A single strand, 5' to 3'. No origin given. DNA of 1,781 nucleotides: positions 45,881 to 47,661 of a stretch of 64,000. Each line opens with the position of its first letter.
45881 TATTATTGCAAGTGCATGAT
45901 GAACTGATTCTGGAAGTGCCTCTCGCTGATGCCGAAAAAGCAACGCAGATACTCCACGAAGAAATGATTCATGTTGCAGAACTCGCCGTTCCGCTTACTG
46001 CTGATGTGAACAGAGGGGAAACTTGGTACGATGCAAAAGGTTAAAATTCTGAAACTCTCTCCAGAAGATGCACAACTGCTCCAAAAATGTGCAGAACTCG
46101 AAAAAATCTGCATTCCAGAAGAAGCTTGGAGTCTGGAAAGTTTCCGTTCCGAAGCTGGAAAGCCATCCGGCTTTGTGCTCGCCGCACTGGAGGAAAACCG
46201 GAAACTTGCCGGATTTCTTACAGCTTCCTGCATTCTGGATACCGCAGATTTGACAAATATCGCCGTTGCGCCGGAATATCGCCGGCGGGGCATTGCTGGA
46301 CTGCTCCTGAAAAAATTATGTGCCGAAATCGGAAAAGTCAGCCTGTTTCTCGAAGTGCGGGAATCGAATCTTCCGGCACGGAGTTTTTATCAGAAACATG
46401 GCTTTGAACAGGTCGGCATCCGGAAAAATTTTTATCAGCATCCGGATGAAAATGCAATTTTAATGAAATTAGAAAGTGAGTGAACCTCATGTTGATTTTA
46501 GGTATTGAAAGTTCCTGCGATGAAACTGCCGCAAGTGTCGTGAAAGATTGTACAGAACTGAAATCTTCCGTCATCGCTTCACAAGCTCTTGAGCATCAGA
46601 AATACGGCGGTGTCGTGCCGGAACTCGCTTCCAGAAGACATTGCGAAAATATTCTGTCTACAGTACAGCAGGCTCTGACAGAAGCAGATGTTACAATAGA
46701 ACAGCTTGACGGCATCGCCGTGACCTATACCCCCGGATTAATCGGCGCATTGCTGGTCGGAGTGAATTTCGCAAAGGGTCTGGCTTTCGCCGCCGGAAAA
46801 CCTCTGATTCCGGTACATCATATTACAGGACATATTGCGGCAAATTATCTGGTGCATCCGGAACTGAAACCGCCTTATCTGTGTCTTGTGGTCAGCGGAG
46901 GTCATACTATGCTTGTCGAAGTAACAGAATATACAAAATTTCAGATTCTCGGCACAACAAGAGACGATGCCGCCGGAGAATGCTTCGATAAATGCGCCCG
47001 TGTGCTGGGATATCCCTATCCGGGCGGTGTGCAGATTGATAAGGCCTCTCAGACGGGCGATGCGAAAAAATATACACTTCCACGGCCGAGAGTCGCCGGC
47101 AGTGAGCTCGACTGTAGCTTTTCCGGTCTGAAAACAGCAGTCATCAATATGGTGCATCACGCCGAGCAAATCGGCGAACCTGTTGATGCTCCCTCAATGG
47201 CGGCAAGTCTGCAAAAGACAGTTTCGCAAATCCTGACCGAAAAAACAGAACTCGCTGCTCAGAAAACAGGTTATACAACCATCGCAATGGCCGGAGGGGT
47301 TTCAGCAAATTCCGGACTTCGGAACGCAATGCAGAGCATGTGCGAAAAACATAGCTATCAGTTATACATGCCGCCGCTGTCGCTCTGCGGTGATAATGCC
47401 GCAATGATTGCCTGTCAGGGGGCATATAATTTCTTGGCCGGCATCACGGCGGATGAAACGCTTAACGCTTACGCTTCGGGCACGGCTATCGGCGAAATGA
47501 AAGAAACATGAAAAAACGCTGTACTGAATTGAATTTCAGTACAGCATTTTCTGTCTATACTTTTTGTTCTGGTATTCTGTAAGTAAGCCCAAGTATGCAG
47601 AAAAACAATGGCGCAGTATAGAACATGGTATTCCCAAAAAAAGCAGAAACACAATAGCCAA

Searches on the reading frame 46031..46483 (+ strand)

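Call 7: search_protein_families(library=pfam, proteins=[window:46031-46483:+], max_evalue=0.001)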
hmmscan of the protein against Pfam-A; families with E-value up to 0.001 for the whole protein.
window:46031-46483:+ (150 aa): 5 families
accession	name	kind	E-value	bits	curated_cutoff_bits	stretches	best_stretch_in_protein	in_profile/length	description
PF00583.31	Acetyltransf_1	-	1.6e-16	61.1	20.7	1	31-125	14-116/116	Acetyltransferase (GNAT) family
PF13508.13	Acetyltransf_7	-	6.6e-15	55.7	27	1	53-127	8-84/84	Acetyltransferase (GNAT) domain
PF13673.13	Acetyltransf_10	-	5.9e-12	46.1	23.6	1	36-130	20-112/128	Acetyltransferase (GNAT) domain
PF08445.16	FR47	-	6.1e-08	33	22.1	1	69-128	19-80/86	FR47-like protein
PF13527.13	Acetyltransf_9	-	0.00022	21.7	25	1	69-127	70-126/127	Acetyltransferase (GNAT) domain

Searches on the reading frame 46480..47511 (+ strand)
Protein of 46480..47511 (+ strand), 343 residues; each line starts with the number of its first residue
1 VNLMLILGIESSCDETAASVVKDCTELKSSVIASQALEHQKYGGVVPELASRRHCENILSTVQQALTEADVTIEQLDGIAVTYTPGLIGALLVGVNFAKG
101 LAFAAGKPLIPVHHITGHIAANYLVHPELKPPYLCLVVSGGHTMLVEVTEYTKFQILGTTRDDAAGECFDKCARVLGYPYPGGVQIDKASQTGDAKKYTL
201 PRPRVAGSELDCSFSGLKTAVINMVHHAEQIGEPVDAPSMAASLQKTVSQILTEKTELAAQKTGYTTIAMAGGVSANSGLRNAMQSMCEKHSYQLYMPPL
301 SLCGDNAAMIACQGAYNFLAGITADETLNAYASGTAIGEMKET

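Call 7: search_protein_families(library=pfam, proteins=[window:46480-47511:+], max_evalue=0.001)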
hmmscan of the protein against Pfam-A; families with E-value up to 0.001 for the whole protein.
window:46480-47511:+ (343 aa): 3 families
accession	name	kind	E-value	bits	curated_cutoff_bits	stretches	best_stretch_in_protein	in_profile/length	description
PF00814.31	TsaD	-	4.6e-95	318.7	24.8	1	28-311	3-263/264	tRNA N6-adenosine threonylcarbamoyltransferase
PF22521.2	HypF_C_2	-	6.7e-08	33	27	1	228-306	157-235/241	Carbamoyltransferase, Kae1-like Domain, second subdomain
PF02543.21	Carbam_trans_N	-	1.2e-05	25.4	24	0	239-286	275-322/346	Carbamoyltransferase N-terminus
